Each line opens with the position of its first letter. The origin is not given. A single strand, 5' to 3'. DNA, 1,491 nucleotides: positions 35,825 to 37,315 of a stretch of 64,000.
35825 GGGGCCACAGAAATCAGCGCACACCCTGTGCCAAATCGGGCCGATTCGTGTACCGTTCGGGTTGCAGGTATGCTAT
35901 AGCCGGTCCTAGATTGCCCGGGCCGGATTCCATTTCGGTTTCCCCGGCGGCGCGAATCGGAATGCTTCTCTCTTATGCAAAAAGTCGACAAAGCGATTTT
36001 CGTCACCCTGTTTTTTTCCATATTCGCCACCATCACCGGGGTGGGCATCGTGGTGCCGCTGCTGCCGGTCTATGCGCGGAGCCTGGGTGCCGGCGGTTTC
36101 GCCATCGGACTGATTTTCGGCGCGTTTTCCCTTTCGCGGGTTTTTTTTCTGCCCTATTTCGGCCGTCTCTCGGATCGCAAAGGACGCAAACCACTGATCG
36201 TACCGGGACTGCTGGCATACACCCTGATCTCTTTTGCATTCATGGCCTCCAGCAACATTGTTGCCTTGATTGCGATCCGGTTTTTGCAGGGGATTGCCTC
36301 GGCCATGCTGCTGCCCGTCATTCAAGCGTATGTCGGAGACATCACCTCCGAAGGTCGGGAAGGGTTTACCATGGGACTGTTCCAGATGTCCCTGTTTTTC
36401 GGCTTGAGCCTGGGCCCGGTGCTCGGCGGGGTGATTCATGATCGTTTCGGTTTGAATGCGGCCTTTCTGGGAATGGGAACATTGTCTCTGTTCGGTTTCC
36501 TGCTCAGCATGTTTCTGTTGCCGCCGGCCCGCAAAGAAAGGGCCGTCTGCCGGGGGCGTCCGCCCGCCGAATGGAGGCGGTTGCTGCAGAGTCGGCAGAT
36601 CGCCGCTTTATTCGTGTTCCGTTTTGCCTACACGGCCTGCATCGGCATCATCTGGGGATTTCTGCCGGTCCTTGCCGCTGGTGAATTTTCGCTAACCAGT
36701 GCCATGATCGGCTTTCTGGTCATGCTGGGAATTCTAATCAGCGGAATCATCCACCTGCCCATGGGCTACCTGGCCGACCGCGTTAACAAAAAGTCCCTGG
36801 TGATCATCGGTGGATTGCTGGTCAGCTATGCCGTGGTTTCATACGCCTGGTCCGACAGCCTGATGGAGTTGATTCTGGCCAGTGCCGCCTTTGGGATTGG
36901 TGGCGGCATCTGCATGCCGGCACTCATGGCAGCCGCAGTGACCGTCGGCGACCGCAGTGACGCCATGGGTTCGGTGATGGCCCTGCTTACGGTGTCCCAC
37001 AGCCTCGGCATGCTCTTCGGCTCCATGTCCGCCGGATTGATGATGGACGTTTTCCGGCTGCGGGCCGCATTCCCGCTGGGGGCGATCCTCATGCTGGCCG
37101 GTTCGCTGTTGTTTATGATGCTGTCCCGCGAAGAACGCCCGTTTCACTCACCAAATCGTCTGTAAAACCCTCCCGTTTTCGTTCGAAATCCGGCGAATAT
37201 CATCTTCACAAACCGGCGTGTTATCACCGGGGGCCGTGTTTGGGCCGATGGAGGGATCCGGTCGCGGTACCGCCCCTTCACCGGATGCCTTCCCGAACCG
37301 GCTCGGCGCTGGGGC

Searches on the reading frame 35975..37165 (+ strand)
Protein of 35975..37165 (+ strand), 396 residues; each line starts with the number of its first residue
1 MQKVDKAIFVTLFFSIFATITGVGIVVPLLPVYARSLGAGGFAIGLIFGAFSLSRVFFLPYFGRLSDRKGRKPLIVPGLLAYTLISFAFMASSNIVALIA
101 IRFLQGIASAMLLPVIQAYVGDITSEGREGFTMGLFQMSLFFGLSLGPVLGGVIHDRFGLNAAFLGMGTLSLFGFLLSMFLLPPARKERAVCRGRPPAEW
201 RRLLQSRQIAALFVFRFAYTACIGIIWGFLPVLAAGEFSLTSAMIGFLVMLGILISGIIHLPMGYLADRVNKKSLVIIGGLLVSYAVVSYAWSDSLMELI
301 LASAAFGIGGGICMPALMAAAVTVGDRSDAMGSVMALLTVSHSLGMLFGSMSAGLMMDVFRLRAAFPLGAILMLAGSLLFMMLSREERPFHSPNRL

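Call 5: search_protein_families(library=pfam, proteins=[window:35975-37165:+], max_evalue=1)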
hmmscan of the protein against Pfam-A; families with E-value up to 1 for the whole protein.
window:35975-37165:+ (396 aa): 6 families
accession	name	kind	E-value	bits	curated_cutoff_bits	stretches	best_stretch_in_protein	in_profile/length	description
PF07690.21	MFS_1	-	3.2e-59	201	33.4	2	12-221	1-220/347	Major Facilitator Superfamily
PF12832.13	MFS_1_like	-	1.5e-14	54.3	25.2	2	9-165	214-372/373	MFS_1 like family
PF05977.19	MFS_3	-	1.4e-09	37.4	27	1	41-383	44-393/524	Transmembrane secretion effector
PF06779.20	MFS_4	-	3.7e-09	36.8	26.3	1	64-370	52-353/364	Uncharacterised MFS-type transporter YbfB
PF00083.30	Sugar_tr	-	6.1e-06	25.8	22.3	2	44-154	48-161/452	Sugar (and other) transporter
PF01306.25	LacY_symp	-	7.6e-05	22.1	24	2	8-180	10-183/413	LacY proton/sugar symporter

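Call 52: search_protein_families(library=ncbifam, proteins=[window:35975-37165:+], max_evalue=0.01)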
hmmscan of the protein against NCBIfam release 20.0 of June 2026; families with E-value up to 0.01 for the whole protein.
window:35975-37165:+ (396 aa): 70 families (the best 25 are shown)
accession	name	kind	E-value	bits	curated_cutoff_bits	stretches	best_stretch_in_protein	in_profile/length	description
TIGR00880.1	2_A_01_02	superfamily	1.8e-32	112.4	131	2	46-184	2-140/141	multidrug resistance protein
NF012174.0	tet_MFS_A_B_C_D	equivalog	5.5e-24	84.7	475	1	9-380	5-376/382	Tet(A)/Tet(B)/Tet(C) family tetracycline efflux MFS transporter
NF053757.1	BclibactTpBcbE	equivalog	6.6e-22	78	600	1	22-383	17-389/394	bacillibactin exporter BcbE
TIGR00881.1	2A0104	subfamily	6.7e-20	71.5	407.75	2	237-388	24-175/379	phosphoglycerate transporter protein PgtP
NF033134.0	cmlA_floR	equivalog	1.1e-18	67.8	450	1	6-230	10-228/388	CmlA/FloR family chloramphenicol efflux MFS transporter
TIGR00710.1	efflux_Bcr_CflA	subfamily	2.6e-18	66.6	200.9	1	8-254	7-253/385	Bcr/CflA family efflux MFS transporter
TIGR00711.1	efflux_EmrB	subfamily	3e-17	62.5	230.2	1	9-187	4-182/485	DHA2 family efflux MFS transporter permease subunit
NF045486.1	tet_MFS_30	exception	6.2e-16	58.6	730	1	5-378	2-375/392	tetracycline efflux MFS transporter Tet(30)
NF000089.1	qac_MFS_AB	exception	1.8e-15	56.7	900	1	7-186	19-199/514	QacA/B family quaternary ammonium compound efflux MFS transporter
NF008654.0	PRK11652.1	equivalog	2e-15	56.6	479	2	24-253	26-255/397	multidrug efflux MFS transporter EmrD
NF007372.0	PRK09874.1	equivalog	2.3e-15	56.6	571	2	12-182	19-193/408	multidrug efflux MFS transporter MdtG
NF011571.1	PRK14995.1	subfamily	1.2e-14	53.9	701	2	12-166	16-166/493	SmvA family efflux MFS transporter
TIGR00895.1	2A0115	subfamily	1.9e-14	53.4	418.55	2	61-183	71-193/398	aromatic acid/H+ symport family MFS transporter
NF007799.0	PRK10504.1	subfamily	2e-14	53.4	426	2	14-183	17-186/471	multidrug transporter subunit MdtD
NF041040.1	FslB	exception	2.5e-14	53.1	600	1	2-381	2-396/417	rhizoferrin export MFS transporter FslB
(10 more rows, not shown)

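Call 72: find_homologous_proteins(query=window:35975-37165:+, max_evalue=1e-60)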
Query window:35975-37165:+ (396 aa): 2352 proteins with E <= 1e-60 among 8000 candidates; the best 120 are listed.
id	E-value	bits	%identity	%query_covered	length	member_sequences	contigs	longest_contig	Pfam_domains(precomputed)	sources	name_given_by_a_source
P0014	4.1e-244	828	100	100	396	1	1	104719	PF06779.21,PF05977.20,PF00083.31,PF12832.14,PF07690.22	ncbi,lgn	ncbi:MAG TPA: MFS transporter [Desulfobacterales bacterium]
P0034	2.9e-240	815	98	100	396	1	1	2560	PF06779.21,PF05977.20,PF00083.31,PF12832.14,PF07690.22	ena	-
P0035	3.3e-235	798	96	100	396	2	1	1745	PF06779.21,PF05977.20,PF00083.31,PF12832.14,PF07690.22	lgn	-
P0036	6.2e-234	794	96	100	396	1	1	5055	PF06779.21,PF05977.20,PF00083.31,PF12832.14,PF07690.22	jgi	jgi:MFS family permease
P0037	2.8e-211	720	86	100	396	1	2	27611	PF01306.26,PF05977.20,PF00083.31,PF12832.14,PF07690.22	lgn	-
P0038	7.6e-200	682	83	100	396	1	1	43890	PF06779.21,PF05977.20,PF00083.31,PF12832.14,PF07690.22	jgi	-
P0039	2.5e-195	667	81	100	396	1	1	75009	PF06779.21,PF05977.20,PF00083.31,PF12832.14,PF07690.22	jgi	-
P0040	1.1e-177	609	74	98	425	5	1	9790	PF06779.21,PF05977.20,PF00083.31,PF12832.14,PF07690.22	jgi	jgi:MFS family permease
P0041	2.9e-176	604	72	100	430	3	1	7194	PF05977.20,PF00083.31,PF12832.14,PF07690.22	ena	-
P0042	3.0e-176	604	72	100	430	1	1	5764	PF05977.20,PF00083.31,PF12832.14,PF07690.22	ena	-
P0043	4.8e-176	604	73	98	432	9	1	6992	PF06779.21,PF05977.20,PF00083.31,PF12832.14,PF07690.22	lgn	-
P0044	1.2e-175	602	73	98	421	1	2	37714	PF06779.21,PF05977.20,PF00083.31,PF12832.14,PF07690.22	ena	-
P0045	7.4e-175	600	72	100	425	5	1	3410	PF06779.21,PF05977.20,PF00083.31,PF12832.14,PF07690.22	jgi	jgi:multidrug resistance protein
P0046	1.1e-174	599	72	96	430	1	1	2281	PF06779.21,PF05977.20,PF00083.31,PF12832.14,PF07690.22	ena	-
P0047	1.7e-174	599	72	98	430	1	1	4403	PF05977.20,PF00083.31,PF12832.14,PF07690.22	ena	-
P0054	1.3e-172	592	71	99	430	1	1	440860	PF05977.20,PF00083.31,PF12832.14,PF07690.22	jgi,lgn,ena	-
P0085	6.5e-164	564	68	98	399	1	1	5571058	PF00083.31,PF12832.14,PF07690.22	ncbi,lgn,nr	ncbi:MAG: MFS transporter [Deltaproteobacteria bacterium]|nr:MAG: MFS transporter [Deltaproteobacter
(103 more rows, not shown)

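Call 73: find_encoding_contigs(protein=P0038, flank=5000, max_places=1)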
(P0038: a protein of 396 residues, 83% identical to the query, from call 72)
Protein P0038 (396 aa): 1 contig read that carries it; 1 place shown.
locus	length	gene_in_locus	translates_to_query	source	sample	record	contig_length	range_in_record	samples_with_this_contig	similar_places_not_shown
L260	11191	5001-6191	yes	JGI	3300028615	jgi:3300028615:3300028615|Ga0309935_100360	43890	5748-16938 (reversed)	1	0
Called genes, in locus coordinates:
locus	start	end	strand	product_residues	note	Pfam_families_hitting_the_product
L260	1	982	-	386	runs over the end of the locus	PF01266:DAO, PF01494:FAD_binding_3, PF01946:Thi4 (weak), PF04820:Trp_halogenase (faint), PF05834:Lycopene_cycl, PF13450:NAD_binding_8 (weak)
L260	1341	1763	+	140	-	PF07238:PilZ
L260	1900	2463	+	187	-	-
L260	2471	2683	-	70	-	-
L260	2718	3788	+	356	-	PF03435:Sacchrp_dh_NADP, PF16653:Sacchrp_dh_C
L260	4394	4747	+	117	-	-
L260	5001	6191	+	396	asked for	PF05977:MFS_3 (weak), PF07690:MFS_1, PF12832:MFS_1_like, PF00083:Sugar_tr, PF06779:MFS_4 (weak), PF07690:MFS_1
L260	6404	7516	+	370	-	PF00226:DnaJ, PF01556:DnaJ_C, PF00684:DnaJ_CXXCXGXG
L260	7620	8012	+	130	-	PF01242:PTPS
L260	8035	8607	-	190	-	-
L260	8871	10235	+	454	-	PF02321:OEP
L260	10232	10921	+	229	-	PF00005:ABC_tran, PF13304:AAA_21 (faint)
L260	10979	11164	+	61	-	-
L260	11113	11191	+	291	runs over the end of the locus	PF18075:FtsX_ECD, PF02687:FtsX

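Call 74: find_encoding_contigs(protein=P0044, flank=5000, max_places=1)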
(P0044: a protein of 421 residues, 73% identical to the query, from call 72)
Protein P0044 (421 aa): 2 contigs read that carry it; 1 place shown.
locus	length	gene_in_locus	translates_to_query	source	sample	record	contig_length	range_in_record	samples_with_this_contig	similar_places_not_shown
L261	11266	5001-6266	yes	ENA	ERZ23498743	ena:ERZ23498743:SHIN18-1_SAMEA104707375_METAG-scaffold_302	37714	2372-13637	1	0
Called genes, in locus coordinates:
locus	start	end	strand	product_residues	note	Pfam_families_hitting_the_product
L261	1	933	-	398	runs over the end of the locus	PF01266:DAO (faint), PF01494:FAD_binding_3, PF01946:Thi4 (faint), PF05834:Lycopene_cycl (weak), PF13450:NAD_binding_8 (faint)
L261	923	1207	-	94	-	-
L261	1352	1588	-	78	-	-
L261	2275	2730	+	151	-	PF07238:PilZ (weak)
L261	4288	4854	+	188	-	PF01863:YgjP-like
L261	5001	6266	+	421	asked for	PF05977:MFS_3, PF07690:MFS_1, PF12832:MFS_1_like, PF00083:Sugar_tr, PF06779:MFS_4, PF07690:MFS_1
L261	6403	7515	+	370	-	PF00226:DnaJ, PF01556:DnaJ_C, PF00684:DnaJ_CXXCXGXG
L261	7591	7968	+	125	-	PF01242:PTPS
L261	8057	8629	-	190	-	PF00156:Pribosyltran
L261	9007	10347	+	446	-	PF02321:OEP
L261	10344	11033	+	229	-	PF00005:ABC_tran, PF13304:AAA_21 (faint)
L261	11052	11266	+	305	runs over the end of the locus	PF18075:FtsX_ECD, PF02687:FtsX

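Call 75: find_encoding_contigs(protein=P0054, flank=5000, max_places=1)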
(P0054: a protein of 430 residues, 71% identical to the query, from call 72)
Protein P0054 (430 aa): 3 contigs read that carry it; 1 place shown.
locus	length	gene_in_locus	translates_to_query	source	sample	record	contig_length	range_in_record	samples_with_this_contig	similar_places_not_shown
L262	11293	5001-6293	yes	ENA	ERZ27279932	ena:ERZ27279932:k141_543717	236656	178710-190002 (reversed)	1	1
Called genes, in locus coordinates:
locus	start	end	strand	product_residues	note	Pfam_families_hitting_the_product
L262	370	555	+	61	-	-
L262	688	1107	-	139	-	-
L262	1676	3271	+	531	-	PF01565:FAD_binding_4, PF02913:FAD-oxidase_C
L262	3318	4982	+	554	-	PF01266:DAO, PF16901:DAO_C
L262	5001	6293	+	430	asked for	PF07690:MFS_1, PF12832:MFS_1_like, PF00083:Sugar_tr, PF05977:MFS_3, PF07690:MFS_1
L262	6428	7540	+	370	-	PF00226:DnaJ, PF01556:DnaJ_C, PF00684:DnaJ_CXXCXGXG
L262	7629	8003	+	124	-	PF01242:PTPS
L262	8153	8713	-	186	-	PF00156:Pribosyltran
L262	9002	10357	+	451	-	PF02321:OEP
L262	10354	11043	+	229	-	PF00005:ABC_tran, PF13304:AAA_21 (faint)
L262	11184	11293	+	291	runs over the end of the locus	PF18075:FtsX_ECD, PF02687:FtsX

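Call 76: find_encoding_contigs(protein=P0085, flank=5000, max_places=1)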
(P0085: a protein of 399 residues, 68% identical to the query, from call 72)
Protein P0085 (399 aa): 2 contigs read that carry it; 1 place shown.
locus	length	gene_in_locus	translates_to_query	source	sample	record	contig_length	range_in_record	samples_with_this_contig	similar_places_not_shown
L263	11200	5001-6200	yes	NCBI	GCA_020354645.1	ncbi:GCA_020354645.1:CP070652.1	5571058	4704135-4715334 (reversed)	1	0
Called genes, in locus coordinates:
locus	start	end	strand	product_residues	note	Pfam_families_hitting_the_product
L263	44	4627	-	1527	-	PF20148:DUF6531, PF25023:TEN_YD-shell (weak), PF05593:RHS_repeat (weak), PF25023:TEN_YD-shell, PF05593:RHS_repeat, PF25023:TEN_YD-shell, PF03527:RHS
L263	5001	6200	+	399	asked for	PF00083:Sugar_tr (weak), PF12832:MFS_1_like (weak), PF07690:MFS_1, PF12832:MFS_1_like (weak)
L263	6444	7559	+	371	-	PF00226:DnaJ, PF01556:DnaJ_C, PF00684:DnaJ_CXXCXGXG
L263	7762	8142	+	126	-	PF01242:PTPS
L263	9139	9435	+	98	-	PF03992:ABM (faint)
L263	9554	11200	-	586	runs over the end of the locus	PF00089:Trypsin, PF13365:Trypsin_2, PF07719:TPR_2 (faint), PF13424:TPR_12 (faint), PF13428:TPR_14 (faint)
